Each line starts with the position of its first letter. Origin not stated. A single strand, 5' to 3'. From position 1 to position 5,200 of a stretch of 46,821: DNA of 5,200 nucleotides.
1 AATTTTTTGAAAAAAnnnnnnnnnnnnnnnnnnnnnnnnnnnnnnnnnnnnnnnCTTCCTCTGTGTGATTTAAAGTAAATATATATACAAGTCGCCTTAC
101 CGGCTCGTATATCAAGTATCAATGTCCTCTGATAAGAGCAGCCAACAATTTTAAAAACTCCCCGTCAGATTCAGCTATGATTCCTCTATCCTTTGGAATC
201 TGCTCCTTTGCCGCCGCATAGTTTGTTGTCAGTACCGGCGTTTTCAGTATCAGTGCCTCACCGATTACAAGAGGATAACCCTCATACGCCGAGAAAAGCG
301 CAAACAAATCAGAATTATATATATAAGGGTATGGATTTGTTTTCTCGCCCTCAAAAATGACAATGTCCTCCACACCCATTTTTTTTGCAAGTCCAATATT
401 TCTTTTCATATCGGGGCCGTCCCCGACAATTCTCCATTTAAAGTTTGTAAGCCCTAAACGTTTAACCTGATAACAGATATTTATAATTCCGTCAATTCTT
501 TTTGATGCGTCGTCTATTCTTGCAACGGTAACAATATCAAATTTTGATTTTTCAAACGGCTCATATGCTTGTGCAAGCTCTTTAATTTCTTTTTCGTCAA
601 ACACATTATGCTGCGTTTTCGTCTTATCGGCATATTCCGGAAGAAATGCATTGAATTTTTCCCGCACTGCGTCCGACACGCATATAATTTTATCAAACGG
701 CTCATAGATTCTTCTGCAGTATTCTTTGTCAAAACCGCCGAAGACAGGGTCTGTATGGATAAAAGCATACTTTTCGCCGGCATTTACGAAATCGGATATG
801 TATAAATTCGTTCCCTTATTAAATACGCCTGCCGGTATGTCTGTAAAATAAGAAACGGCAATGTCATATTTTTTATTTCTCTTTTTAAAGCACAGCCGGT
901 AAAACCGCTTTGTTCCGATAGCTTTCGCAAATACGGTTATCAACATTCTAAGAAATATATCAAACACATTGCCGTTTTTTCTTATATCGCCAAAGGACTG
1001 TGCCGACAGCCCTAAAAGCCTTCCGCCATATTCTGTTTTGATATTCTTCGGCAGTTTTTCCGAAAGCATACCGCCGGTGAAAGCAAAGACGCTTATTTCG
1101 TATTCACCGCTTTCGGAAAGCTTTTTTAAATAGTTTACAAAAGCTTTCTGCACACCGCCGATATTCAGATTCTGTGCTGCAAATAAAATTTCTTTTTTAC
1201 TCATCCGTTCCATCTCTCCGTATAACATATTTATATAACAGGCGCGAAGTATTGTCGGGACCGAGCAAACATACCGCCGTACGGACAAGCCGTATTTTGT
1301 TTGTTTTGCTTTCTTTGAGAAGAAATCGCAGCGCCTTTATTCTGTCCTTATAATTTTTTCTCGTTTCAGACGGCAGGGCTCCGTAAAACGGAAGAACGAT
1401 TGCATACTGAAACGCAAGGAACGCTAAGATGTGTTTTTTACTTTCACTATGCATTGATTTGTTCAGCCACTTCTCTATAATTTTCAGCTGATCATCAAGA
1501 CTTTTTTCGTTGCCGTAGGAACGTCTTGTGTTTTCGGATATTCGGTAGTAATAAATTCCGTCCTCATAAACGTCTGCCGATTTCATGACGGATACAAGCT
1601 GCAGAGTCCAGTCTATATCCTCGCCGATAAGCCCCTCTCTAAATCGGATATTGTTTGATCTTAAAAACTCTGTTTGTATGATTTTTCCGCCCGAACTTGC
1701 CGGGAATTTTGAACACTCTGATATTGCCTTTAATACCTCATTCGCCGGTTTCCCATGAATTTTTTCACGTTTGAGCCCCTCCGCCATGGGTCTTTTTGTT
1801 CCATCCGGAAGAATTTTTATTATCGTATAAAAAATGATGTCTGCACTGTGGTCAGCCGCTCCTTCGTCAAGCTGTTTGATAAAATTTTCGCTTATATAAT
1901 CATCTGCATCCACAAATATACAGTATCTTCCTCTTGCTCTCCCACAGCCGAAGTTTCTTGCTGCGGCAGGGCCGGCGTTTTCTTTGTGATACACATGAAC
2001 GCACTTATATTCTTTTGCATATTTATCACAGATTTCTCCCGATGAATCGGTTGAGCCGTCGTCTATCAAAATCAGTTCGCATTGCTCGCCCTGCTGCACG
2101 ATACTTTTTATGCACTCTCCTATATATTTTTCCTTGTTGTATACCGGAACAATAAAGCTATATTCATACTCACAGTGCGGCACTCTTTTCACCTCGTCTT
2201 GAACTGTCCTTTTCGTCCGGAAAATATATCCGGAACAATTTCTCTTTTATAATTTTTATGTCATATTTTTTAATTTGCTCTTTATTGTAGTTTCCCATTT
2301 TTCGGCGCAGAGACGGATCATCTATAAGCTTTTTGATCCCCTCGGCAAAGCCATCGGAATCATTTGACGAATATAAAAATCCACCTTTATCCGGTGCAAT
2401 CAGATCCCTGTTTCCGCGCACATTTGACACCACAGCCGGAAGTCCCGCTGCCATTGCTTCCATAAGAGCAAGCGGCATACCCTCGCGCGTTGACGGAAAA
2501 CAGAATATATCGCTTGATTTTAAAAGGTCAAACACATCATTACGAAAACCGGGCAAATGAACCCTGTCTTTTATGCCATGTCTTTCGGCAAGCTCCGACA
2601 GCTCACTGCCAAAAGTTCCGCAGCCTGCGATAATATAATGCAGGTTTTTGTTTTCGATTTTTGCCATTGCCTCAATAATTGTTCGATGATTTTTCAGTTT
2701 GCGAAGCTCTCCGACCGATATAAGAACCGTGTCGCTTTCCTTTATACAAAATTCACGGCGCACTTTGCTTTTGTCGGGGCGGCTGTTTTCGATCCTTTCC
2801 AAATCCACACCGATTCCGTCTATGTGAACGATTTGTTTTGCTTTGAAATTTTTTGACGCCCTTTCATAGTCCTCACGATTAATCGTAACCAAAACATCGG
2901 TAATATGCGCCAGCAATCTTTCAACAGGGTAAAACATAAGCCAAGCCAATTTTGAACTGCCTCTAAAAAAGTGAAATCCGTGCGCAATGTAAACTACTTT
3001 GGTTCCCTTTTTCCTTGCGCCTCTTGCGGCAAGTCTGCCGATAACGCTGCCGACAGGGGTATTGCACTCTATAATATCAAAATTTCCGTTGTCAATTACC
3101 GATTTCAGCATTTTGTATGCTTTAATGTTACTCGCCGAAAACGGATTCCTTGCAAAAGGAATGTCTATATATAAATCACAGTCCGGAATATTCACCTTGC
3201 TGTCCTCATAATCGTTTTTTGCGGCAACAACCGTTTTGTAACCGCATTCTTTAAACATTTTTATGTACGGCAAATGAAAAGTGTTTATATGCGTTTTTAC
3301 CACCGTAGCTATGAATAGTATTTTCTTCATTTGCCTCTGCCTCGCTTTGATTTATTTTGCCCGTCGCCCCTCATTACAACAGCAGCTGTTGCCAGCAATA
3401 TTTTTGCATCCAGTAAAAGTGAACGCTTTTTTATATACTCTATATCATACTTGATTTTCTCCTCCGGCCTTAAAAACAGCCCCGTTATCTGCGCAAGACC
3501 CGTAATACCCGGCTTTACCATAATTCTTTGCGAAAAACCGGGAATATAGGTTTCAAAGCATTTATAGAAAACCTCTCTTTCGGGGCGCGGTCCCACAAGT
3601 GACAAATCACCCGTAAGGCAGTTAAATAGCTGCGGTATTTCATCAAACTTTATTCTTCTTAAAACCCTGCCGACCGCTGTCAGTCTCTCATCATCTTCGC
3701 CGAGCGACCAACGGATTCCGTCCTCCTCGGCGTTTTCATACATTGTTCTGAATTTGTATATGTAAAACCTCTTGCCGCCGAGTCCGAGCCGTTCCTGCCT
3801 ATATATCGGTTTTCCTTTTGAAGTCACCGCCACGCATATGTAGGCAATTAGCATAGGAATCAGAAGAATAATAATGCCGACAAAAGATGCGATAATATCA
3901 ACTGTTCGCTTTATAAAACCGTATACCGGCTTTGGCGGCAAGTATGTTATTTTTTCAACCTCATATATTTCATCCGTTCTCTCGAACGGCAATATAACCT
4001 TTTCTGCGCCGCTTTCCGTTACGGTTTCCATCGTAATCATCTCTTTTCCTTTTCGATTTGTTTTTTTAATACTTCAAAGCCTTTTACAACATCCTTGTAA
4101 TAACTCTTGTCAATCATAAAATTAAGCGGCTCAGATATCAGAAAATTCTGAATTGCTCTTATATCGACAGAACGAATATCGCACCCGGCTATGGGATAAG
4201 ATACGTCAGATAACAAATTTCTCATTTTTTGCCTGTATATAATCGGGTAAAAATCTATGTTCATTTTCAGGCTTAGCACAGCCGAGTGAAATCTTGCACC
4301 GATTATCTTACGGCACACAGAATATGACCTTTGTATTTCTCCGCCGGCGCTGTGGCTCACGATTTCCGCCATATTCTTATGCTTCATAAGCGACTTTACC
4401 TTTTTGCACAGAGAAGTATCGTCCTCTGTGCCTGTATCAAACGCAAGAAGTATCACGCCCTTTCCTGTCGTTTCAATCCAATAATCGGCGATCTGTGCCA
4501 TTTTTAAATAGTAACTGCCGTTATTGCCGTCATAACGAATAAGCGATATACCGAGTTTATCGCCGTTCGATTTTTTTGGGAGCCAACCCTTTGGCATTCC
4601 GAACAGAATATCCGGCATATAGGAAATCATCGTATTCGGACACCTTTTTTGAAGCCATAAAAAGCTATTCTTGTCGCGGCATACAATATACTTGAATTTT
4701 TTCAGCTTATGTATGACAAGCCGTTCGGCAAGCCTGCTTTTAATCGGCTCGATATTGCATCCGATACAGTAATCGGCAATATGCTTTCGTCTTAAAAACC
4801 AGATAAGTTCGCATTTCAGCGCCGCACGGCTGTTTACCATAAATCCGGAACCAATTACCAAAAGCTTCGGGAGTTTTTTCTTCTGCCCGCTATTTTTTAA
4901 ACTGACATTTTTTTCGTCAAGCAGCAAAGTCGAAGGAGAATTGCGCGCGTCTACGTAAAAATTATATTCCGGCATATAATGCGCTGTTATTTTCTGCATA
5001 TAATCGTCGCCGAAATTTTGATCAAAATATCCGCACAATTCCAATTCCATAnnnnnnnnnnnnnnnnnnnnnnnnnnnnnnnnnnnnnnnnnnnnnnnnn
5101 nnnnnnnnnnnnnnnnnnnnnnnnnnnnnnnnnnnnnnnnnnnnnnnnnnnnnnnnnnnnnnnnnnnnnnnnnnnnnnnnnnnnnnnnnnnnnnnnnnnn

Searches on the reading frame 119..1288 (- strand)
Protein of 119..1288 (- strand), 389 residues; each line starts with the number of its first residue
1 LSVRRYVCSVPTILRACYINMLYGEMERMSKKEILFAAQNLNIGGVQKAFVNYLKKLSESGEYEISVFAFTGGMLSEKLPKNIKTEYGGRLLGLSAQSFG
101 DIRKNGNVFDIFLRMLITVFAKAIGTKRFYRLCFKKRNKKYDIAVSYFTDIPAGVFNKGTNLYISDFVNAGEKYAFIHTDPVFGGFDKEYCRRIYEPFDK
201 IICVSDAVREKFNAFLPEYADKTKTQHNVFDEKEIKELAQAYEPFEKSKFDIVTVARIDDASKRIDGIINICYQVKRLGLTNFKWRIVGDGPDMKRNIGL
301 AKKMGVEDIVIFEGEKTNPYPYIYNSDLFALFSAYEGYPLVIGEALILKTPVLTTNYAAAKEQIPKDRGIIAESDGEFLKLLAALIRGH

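Call 7: search_protein_families(library=pfam, proteins=[window:119-1288:-], max_evalue=0.01)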
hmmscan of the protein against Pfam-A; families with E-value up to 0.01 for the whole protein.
window:119-1288:- (389 aa): 3 families
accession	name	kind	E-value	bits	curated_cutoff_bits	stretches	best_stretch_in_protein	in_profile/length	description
PF00534.26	Glycos_transf_1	-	2.2e-16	60.3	26.4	1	243-373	9-141/172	Glycosyl transferases group 1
PF13692.12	Glyco_trans_1_4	-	3.1e-16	60.3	27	1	250-380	2-134/142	Glycosyl transferases group 1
PF13439.12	Glyco_transf_4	-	0.0033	17.9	28.5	0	180-231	116-167/170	Glycosyltransferase Family 4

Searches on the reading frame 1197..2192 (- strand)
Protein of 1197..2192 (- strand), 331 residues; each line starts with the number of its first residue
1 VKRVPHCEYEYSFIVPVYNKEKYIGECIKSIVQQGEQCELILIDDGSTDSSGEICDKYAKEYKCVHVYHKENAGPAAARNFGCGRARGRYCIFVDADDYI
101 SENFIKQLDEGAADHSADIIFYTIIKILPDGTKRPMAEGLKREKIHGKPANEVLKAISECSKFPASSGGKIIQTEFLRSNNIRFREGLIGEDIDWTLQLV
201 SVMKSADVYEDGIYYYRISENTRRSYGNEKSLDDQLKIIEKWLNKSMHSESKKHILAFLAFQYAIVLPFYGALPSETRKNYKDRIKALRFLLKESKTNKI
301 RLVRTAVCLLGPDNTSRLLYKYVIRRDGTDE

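Call 7: search_protein_families(library=pfam, proteins=[window:1197-2192:-], max_evalue=0.01)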
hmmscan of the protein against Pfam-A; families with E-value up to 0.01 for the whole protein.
window:1197-2192:- (331 aa): 5 families
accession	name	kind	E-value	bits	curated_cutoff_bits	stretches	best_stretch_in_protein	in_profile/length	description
PF00535.33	Glycos_transf_2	-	8e-37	127.2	23.3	1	12-140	1-131/168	Glycosyl transferase family 2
PF10111.15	Glyco_tranf_2_2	-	2.5e-13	50.6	27.3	1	12-108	1-103/276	Glycosyltransferase like family 2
PF13641.12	Glyco_tranf_2_3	-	1.7e-07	32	27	1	11-112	3-111/230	Glycosyltransferase like family 2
PF13704.12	Glyco_tranf_2_4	-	1.4e-05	25.9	27.5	1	19-103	2-87/98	Glycosyl transferase family 2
PF20691.3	TAGT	-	0.0018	18.7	27.5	1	56-210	40-191/205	TET-Associated Glycosyltransferase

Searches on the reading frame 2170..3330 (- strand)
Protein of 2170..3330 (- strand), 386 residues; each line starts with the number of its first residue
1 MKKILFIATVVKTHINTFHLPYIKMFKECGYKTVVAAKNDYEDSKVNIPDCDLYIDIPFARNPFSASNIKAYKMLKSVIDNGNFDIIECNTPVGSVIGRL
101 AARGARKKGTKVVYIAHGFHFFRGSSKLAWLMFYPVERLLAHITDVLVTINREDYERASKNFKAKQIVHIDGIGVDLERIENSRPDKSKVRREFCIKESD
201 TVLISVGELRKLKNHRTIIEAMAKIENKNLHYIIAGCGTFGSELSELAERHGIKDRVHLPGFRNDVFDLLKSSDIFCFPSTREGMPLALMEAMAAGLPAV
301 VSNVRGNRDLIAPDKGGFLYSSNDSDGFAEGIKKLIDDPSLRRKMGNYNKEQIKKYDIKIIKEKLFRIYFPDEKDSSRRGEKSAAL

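Call 7: search_protein_families(library=pfam, proteins=[window:2170-3330:-], max_evalue=0.01)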
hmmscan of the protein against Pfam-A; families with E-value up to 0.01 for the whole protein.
window:2170-3330:- (386 aa): 7 families
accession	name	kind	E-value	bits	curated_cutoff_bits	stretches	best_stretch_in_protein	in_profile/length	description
PF00534.26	Glycos_transf_1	-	3.2e-44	150.9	26.4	1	187-351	2-171/172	Glycosyl transferases group 1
PF13692.12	Glyco_trans_1_4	-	9.4e-34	117.1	27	1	202-338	3-142/142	Glycosyl transferases group 1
PF13477.12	Glyco_trans_4_2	-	2.2e-11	44.5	23.4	1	3-148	1-137/139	Glycosyl transferase 4-like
PF13439.12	Glyco_transf_4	-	1.6e-09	38.5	28.5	1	28-179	17-170/170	Glycosyltransferase Family 4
PF20706.3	GT4-conflict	-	1.4e-06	28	26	1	199-311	196-320/385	Family 4 Glycosyltransferase in conflict systems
PF13524.12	Glyco_trans_1_2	-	3e-06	27.7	25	1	247-354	27-130/144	Glycosyl transferase-like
PF13579.12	Glyco_trans_4_4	-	3.3e-06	28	29.7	1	26-158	14-142/158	Glycosyl transferase 4-like domain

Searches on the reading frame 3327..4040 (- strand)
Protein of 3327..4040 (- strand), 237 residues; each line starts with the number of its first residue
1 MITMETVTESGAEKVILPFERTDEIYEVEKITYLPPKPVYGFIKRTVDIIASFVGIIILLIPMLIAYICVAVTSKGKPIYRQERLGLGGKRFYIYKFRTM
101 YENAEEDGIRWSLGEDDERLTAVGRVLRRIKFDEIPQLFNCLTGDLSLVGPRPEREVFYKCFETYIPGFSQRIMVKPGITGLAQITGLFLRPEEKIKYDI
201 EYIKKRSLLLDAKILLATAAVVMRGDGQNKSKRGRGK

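Call 7: search_protein_families(library=pfam, proteins=[window:3327-4040:-], max_evalue=0.01)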
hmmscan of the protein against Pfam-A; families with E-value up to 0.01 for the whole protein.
window:3327-4040:- (237 aa): 1 family
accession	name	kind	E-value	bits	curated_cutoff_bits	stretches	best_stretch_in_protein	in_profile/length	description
PF02397.22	Bac_transf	-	3.5e-58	196.5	27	1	44-223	1-178/179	Bacterial sugar transferase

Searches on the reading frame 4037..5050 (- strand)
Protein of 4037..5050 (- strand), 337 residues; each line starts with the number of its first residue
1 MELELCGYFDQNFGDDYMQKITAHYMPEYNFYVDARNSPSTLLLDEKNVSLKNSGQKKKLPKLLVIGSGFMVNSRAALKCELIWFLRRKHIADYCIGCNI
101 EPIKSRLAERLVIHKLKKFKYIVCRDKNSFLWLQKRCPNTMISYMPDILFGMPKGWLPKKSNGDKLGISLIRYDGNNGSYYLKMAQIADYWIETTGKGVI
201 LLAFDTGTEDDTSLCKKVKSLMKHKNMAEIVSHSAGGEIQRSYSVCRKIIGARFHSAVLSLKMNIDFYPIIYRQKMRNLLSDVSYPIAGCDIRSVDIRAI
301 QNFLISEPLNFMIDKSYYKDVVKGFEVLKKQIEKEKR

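Call 7: search_protein_families(library=pfam, proteins=[window:4037-5050:-], max_evalue=0.01)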
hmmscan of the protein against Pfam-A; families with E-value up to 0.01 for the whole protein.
window:4037-5050:- (337 aa): 1 family
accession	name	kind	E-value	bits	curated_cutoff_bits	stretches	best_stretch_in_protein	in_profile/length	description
PF04230.19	PS_pyruv_trans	-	4.6e-13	50.1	25.3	1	12-272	1-278/280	Polysaccharide pyruvyl transferase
